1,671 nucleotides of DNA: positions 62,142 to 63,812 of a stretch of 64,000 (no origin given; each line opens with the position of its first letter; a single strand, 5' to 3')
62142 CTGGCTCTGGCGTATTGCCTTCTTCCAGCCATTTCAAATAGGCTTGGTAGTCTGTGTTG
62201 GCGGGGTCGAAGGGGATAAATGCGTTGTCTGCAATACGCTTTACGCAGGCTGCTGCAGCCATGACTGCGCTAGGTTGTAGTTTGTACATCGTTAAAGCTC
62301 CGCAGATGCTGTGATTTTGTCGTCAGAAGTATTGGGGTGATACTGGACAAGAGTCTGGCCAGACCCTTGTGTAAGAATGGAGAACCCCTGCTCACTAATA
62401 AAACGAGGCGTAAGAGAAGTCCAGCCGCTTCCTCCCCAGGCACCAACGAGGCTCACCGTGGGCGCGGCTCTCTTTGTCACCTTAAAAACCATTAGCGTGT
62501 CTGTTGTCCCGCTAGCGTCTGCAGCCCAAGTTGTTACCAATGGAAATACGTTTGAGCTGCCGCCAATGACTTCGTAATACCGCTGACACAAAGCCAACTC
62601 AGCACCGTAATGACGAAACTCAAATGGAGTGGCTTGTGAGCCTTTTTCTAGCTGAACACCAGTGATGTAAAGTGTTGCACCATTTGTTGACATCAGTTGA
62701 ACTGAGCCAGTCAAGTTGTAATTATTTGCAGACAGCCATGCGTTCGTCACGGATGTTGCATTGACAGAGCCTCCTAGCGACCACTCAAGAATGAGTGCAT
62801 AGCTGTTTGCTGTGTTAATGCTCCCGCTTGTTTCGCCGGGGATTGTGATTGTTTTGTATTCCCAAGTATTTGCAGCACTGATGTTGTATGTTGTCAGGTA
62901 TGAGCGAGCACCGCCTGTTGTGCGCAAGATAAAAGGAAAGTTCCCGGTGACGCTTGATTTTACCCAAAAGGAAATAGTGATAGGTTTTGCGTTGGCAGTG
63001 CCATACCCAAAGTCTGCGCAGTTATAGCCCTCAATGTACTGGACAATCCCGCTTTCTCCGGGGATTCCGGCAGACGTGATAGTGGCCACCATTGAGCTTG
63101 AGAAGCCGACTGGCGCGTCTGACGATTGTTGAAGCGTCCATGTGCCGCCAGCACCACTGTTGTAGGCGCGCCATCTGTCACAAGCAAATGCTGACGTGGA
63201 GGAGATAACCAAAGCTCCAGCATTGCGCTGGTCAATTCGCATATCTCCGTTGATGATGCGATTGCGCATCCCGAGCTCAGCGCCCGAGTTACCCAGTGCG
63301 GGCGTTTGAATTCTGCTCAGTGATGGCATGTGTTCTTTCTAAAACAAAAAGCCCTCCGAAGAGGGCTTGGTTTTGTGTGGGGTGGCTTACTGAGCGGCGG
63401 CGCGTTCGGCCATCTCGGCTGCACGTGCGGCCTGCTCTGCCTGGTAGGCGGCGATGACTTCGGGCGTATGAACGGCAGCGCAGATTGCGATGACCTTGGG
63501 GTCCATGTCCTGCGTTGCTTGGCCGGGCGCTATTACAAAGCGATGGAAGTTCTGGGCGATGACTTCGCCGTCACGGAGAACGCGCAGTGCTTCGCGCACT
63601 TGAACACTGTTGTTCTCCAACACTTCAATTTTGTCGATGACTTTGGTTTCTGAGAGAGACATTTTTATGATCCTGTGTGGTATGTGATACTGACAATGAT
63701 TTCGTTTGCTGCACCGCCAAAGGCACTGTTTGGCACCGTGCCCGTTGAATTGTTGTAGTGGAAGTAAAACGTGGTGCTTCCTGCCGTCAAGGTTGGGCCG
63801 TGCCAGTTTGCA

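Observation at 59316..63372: Three tandem tail-fibre cassettes, each with a conserved downstream gene of about 55 aa and separated by TTCG-tetraloop terminators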

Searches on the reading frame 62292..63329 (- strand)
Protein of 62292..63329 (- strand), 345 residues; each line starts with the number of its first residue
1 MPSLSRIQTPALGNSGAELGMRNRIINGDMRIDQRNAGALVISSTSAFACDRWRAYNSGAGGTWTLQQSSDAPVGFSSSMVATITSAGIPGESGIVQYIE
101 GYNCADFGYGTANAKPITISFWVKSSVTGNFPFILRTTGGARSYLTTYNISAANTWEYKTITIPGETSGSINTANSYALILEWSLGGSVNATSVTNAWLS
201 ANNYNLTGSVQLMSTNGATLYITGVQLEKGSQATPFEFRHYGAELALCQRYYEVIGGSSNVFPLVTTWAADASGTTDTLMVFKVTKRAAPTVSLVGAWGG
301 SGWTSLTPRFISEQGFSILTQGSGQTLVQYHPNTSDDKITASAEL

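Call 7: search_protein_families(library=pfam, proteins=[window:62292-63329:-], max_evalue=1)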
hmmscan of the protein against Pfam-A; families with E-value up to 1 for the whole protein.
window:62292-63329:- (345 aa): 1 family
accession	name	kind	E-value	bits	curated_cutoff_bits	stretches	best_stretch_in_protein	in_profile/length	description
PF13783.11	DUF4177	-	0.078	13.7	25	1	151-182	33-63/65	Domain of unknown function (DUF4177)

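Call 8: search_protein_families(library=phrogs, proteins=[window:62292-63329:-], max_evalue=0.1)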
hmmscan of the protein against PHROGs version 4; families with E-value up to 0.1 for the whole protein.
window:62292-63329:- (345 aa): 6 families
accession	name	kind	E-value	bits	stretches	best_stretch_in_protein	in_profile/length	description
phrog_4492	-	tail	2.3e-54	186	1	11-319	781-1053/1096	tail fiber protein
phrog_35687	-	unknown function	1.9e-17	63.8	1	8-313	304-621/653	-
phrog_28838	-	unknown function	1.2e-16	61.5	2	200-321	516-638/661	-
phrog_27782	-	unknown function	2.6e-15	57.1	1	21-306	313-584/644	-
phrog_6427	-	unknown function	2.3e-09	37.3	1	141-253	447-558/675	-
phrog_25042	-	tail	3.9e-08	33.2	1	15-258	302-538/632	tail fiber protein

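Call 10: search_dna_similar(query=window:62292-63329:-, collection=phages, mode=protein, max_rows=30)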
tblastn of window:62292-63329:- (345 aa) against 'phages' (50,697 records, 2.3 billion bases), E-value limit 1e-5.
Records with a match: 112; places in all: 173; records where one place covers at least 80% of the query: 60.
Best place of each record, by identity: <60% 112.
By first word of the organism name: Pseudomonas 29; Synechococcus 26; Stenotrophomonas 9; Rhizobium 7; Methylophilales 6; Caudoviricetes 5; Acidovorax 4; Ralstonia 4; Erwinia 4; Pelagibacter 3; and 12 more.
By host as written in the record: Pseudomonas putida KT2440 and Paw85 26; Synechococcus sp. MW02 12; - 11; Stenotrophomonas maltophilia 7; Synechococcus sp. WH 7803 6; Ralstonia solanacearum 4; Synechococcus sp. 4; Methylophilales_sp._H5P1 3; and 25 more.
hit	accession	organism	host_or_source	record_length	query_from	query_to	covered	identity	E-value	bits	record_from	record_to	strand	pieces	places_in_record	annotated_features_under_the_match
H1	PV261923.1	Synechococcus phage WH11-B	Synechococcus sp. WH 7803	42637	14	299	83%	47.3%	1e-68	238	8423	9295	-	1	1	tail fiber protein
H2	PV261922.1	Synechococcus phage 7B11-B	Synechococcus sp. WH 7803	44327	14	299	83%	47.3%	1e-68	238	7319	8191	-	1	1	tail fiber protein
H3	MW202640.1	Caudoviricetes sp.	Manatee Spring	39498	12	293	82%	47.9%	5e-65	228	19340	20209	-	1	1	tail fiber protein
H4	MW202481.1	Caudoviricetes sp.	Manatee Spring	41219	21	324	88%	44.3%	2e-53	194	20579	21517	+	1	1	tail fiber protein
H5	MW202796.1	Caudoviricetes sp.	Manatee Spring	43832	7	296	84%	44.7%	7e-54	196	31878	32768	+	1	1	tail fiber protein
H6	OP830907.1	Methylophilales phage MEP402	Methylophilales bacterium FZCC0133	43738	22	302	81%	43.4%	8e-57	204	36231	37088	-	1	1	tail fiber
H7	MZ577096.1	Methylophilales phage Melnitz-2 EXVC040M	Methylophilales_sp._H5P1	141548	3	293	84%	41.5%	4e-47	176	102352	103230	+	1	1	hypothetical protein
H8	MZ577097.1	Methylophilales phage Melnitz EXVC044M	Methylophilales_sp._H5P1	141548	3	293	84%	41.5%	4e-47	176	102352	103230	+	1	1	hypothetical protein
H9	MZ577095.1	Methylophilales phage Melnitz-1 EXVC043M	Methylophilales_sp._H5P1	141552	3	293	84%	41.5%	4e-47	176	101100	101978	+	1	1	hypothetical protein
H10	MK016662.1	Synechococcus phage S-B28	Synechococcus sp. KSHK05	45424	14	295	82%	41.5%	4e-54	196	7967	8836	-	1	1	tail fiber protein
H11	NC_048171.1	Synechococcus phage S-B28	Synechococcus sp. KSHK05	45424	14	295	82%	41.5%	4e-54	196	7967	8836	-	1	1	tail fiber protein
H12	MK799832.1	Synechococcus phage S-B05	Synechococcus sp. MW02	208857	1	291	84%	39.7%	6e-50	184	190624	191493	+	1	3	putative carbohydrate binding domain containing protein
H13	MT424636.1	Synechococcus phage S-SBP1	Synechococcus sp. WH 7803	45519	12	294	82%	40.0%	2e-47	177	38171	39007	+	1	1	tail fiber protein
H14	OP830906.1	Methylophilales phage MEP401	Methylophilales bacterium FZCC0133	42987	22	293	79%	41.5%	6e-51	187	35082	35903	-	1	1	tail fiber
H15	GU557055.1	Puniceispirillum phage HMO-2011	Candidatus Puniceispirillum marinum ...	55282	11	296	83%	39.0%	1e-44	169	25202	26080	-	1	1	putative tail fiber protein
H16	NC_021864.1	Puniceispirillum phage HMO-2011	Candidatus Puniceispirillum marinum ...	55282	11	296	83%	39.0%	1e-44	169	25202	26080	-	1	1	tail fiber protein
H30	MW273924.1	Pelagibacter phage HTVC100P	Candidatus Pelagibacter sp. HTCC7211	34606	19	293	80%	37.7%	9e-34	137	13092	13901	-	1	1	putative tail structural protein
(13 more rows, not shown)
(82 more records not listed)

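Call 35: search_solved_structures(query=window:62292-63329:-, max_evalue=1, show_alignments=2)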
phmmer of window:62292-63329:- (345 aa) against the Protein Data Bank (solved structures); distinct sequences matched with E-value up to 1: 0.

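Call 45: search_protein_families(library=ncbifam, proteins=[window:62292-63329:-], max_evalue=1)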
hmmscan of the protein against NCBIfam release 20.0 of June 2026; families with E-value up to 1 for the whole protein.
window:62292-63329:- (345 aa): 0 families

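Call 50: find_homologous_proteins(query=window:62292-63329:-, max_evalue=1e-10)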
Query window:62292-63329:- (345 aa): 7992 proteins with E <= 1e-10 among 8000 candidates; the best 120 are listed.
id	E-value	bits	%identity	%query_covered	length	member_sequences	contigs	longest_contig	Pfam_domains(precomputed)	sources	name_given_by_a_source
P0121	1.0e-223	760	100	100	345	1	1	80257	-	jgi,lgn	-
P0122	4.2e-103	363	61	86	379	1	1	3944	-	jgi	jgi:hypothetical protein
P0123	4.4e-82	294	54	82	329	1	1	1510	-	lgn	-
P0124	2.6e-81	292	53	83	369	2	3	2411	-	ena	-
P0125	8.8e-80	287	47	95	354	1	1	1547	-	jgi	-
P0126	2.7e-79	285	47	96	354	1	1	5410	-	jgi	-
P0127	4.0e-79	285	48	97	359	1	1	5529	-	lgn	-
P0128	1.1e-78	283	53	80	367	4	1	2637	-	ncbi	-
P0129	7.1e-75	271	49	94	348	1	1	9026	-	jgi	jgi:hypothetical protein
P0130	1.6e-74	269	45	100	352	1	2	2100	-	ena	-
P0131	4.7e-74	268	50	86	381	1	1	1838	-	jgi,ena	-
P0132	8.5e-74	267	48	96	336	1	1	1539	-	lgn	-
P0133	8.6e-74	267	48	99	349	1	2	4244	-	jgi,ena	jgi:hypothetical protein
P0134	3.1e-73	265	45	94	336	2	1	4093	-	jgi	jgi:hypothetical protein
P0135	8.1e-73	264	51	80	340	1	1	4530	-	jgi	jgi:hypothetical protein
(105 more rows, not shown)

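Call 51: find_encoding_contigs(protein=P0121, flank=10000, max_places=2)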
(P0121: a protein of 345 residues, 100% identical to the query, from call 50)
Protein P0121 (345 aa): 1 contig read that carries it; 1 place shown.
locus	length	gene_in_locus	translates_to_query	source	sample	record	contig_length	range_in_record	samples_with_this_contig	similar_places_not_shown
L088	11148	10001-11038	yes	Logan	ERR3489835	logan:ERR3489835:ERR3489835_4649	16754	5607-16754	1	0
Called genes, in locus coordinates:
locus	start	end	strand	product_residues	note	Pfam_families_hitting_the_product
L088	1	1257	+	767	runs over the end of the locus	PF23899:SU10_portal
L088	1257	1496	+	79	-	-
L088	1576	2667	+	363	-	-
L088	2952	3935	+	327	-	PF25209:Phage_capsid_4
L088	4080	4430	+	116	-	-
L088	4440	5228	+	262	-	PF24175:SU10_adaptor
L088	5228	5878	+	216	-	-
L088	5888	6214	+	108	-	-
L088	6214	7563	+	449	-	-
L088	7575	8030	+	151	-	-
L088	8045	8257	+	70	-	-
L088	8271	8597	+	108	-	-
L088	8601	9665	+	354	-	-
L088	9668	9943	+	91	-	-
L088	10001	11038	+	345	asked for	-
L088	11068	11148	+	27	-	?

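Call 62: predict_structure(alignment_id=A4)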
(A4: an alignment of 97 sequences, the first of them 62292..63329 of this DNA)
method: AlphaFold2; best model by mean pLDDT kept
length: 345 residues; sequences in the alignment: 97
mean_pLDDT: 84.8   pTM: 0.80
mean pLDDT of the five models: 84.8, 83.3, 82.5, 81.9, 79.9
residues with pLDDT >= 90: 160; 70-90: 141; 50-70: 28; < 50: 16
segments of 3 or more residues with pLDDT < 50: 1-16
pLDDT, mean of each block of 10 residues (from residue 1): 39 49 69 76 81 84 92 94 92 90 87 93 98 93 95 98 91 89 86 84 90 96 90 78 80 83 66 85 90 90 92 95 82 87 76
secondary structure, 60 per line:
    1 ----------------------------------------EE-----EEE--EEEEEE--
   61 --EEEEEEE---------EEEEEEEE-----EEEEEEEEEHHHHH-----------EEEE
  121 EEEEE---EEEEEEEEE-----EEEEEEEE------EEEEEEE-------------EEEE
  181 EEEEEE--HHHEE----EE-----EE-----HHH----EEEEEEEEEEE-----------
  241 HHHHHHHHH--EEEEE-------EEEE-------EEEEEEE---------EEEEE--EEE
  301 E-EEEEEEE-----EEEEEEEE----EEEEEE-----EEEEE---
elements in order: E48-50 E53-58 E63-69 E79-86 E92-100 H101-105 E117-125 E129-137 E143-150 E157-163 E177-186 E219-229 H241-249 E252-256 E264-267 E275-281 E291-295 E298-301 E303-309 E315-322 E327-332 E338-342
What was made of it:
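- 62292..63329 (-): Fibre A, 345 aa: ~20-aa N-terminal peptide, CBM4/22-type jelly roll (about aa 22-240), helix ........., variable beta-sandwich C-terminal domain, terminal ASAEL. AF2 pLDDT 84.8, pTM 0.80 (call 62).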

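Call 71: search_protein_families(library=phrogs, proteins=[L088:6214-7560:+, L088:7575-8027:+, L088:8045-8254:+, L088:8271-8594:+, L088:8601-9662:+], max_evalue=0.001)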
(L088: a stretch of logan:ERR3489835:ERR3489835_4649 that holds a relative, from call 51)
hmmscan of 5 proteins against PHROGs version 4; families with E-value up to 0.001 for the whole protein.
L088:6214-7560:+ (449 aa): 1 family
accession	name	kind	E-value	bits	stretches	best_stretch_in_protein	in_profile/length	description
phrog_12240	-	unknown function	3.3e-08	34.4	1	271-431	10-172/387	-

L088:7575-8027:+ (151 aa): 3 families
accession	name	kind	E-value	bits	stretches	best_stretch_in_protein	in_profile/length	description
phrog_5417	-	unknown function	1.3e-25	91.1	1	11-147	11-155/156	-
phrog_4176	-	tail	1.8e-06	28.7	1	7-127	9-137/309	tail fiber protein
phrog_240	-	head and packaging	0.00087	20.2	0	67-143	116-180/200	head protein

L088:8045-8254:+ (70 aa): 5 families
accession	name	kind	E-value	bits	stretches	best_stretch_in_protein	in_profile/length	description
phrog_32345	-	tail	2.3e-05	24.9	1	22-68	74-120/348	tail fiber protein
phrog_158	-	tail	4.7e-05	23.9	1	21-61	315-356/376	major tail protein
phrog_22284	-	tail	0.0001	21.4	1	21-64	720-764/1236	tail fiber protein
phrog_4465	-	tail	0.00032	21.1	1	23-60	68-105/342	tail fiber protein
phrog_26622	-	tail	0.00087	18.9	1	28-63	640-676/691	tail fiber protein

L088:8271-8594:+ (108 aa): 1 family
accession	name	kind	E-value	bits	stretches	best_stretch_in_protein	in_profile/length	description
phrog_26609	-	unknown function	2.1e-06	28.5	1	18-107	87-176/180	-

L088:8601-9662:+ (354 aa): 2 families
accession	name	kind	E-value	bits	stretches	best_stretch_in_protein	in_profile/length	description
phrog_17970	-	unknown function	5.3e-13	50.1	1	118-345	100-324/357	-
phrog_18673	-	tail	0.00058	20.1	1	1-213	1-210/373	tail fiber protein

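Call 114: get_annotated_region(hit=H16, flank=1500)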
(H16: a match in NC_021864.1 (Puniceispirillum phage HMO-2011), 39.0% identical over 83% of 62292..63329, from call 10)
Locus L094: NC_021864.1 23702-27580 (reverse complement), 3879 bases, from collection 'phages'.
description: Puniceispirillum phage HMO-2011, complete genome.
organism: Puniceispirillum phage HMO-2011 (NCBI taxid 948071)
taxonomy: Viruses; Duplodnaviria; Heunggongvirae; Uroviricota; Caudoviricetes
host: Candidatus Puniceispirillum marinum IMCC1322; source: -; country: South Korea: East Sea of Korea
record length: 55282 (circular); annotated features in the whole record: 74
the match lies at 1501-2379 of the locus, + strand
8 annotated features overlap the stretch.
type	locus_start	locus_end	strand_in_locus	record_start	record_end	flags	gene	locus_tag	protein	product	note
CDS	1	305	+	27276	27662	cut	-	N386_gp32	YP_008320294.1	tail fiber protein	-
CDS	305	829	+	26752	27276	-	-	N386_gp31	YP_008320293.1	putative C1q domain containing protein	Pfam:PF00386, C1q domain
CDS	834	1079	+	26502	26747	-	-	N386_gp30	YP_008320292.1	putative tail-related protein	-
CDS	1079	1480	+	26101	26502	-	-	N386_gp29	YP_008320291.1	tail fiber protein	-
CDS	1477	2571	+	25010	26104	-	-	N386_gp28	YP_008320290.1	tail fiber protein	-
CDS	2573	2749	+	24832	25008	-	-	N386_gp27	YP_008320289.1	hypothetical protein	-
CDS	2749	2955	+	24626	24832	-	-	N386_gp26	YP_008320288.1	hypothetical protein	-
CDS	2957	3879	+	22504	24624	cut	-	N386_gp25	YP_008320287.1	hypothetical protein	-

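Call 115: get_annotated_region(hit=H30, flank=1500)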
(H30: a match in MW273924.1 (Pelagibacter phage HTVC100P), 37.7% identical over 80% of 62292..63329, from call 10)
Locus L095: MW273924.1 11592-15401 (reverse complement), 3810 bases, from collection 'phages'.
description: Pelagibacter phage HTVC100P, complete genome.
organism: Pelagibacter phage HTVC100P (NCBI taxid 2796522)
taxonomy: Viruses; Duplodnaviria; Heunggongvirae; Uroviricota; Caudoviricetes
host: Candidatus Pelagibacter sp. HTCC7211; source: seawater; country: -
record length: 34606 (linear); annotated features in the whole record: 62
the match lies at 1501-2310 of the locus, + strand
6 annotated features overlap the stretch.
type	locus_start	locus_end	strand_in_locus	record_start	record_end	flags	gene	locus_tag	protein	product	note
CDS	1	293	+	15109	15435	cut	-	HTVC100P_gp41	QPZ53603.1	putative virion structural protein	-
CDS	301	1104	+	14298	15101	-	-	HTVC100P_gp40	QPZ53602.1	hypothetical protein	-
CDS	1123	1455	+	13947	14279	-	-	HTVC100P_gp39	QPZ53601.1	hypothetical protein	-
CDS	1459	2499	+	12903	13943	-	-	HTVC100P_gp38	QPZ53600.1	putative tail structural protein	-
CDS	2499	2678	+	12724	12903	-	-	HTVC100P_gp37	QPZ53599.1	hypothetical protein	-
CDS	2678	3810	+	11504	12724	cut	-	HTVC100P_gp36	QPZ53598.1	putative tail structural protein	-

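Call 116: get_annotated_region(hit=H1, flank=1500)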
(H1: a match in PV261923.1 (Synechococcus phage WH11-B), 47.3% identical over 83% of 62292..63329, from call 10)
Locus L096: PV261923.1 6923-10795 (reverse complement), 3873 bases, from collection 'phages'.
description: Synechococcus phage WH11-B, complete genome.
organism: Synechococcus phage WH11-B (NCBI taxid 3412548)
taxonomy: Viruses; Duplodnaviria; Heunggongvirae; Uroviricota; Caudoviricetes; Autographiviridae
host: Synechococcus sp. WH 7803; source: seawater; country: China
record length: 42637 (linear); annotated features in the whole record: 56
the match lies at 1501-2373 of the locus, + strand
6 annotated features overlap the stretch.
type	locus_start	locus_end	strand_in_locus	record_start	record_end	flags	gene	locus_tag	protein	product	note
CDS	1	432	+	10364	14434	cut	-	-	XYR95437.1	internal virion protein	-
CDS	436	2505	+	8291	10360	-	-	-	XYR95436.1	tail fiber protein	-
CDS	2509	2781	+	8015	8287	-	-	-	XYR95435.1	hypothetical protein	-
CDS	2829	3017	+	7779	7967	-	-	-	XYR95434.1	hypothetical protein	-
CDS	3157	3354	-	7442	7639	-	-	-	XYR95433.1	hypothetical protein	-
CDS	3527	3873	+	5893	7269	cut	-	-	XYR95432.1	chaperone of endosialidase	-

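Call 117: get_annotated_region(hit=H8, flank=1500)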
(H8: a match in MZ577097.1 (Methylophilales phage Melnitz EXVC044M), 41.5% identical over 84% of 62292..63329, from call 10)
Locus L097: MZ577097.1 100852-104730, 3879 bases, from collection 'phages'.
description: Methylophilales phage Melnitz EXVC044M, complete genome.
organism: Methylophilales phage Melnitz EXVC044M (NCBI taxid 2832338)
taxonomy: Viruses; Duplodnaviria; Heunggongvirae; Uroviricota; Caudoviricetes; Kyanoviridae
host: Methylophilales_sp._H5P1; source: -; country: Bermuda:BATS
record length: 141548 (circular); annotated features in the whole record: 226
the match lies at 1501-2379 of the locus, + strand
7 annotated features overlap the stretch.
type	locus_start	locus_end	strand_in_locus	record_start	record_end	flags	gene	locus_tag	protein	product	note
CDS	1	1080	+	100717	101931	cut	-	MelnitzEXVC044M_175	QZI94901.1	hypothetical protein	-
CDS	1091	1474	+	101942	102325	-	-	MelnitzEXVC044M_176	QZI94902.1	hypothetical protein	-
CDS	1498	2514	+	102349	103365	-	-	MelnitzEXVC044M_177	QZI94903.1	hypothetical protein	-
CDS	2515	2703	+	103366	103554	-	-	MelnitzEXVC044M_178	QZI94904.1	tail assembly chaperone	-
CDS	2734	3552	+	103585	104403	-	-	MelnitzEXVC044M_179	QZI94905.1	hypothetical protein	-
CDS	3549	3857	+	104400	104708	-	-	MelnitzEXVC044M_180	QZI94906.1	tail assembly chaperone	-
CDS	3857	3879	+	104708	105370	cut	-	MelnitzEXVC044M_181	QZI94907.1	hypothetical protein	-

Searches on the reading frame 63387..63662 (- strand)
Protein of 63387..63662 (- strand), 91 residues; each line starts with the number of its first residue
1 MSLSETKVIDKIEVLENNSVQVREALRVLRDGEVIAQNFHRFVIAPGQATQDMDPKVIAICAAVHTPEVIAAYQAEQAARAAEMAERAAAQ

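Call 7: search_protein_families(library=pfam, proteins=[window:63387-63662:-], max_evalue=1)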
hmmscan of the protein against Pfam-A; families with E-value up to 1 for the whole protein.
window:63387-63662:- (91 aa): 1 family
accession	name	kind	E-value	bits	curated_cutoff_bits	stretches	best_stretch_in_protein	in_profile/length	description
PF21381.2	MCLN_ECD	-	0.12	12.6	27.1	1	34-82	74-122/194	Mucolipin, extracytosolic domain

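Call 8: search_protein_families(library=phrogs, proteins=[window:63387-63662:-], max_evalue=0.1)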
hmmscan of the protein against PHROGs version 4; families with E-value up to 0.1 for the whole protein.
window:63387-63662:- (91 aa): 1 family
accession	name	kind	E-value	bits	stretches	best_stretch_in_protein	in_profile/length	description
phrog_6228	-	unknown function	1.1e-19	71.7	1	1-84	4-91/92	-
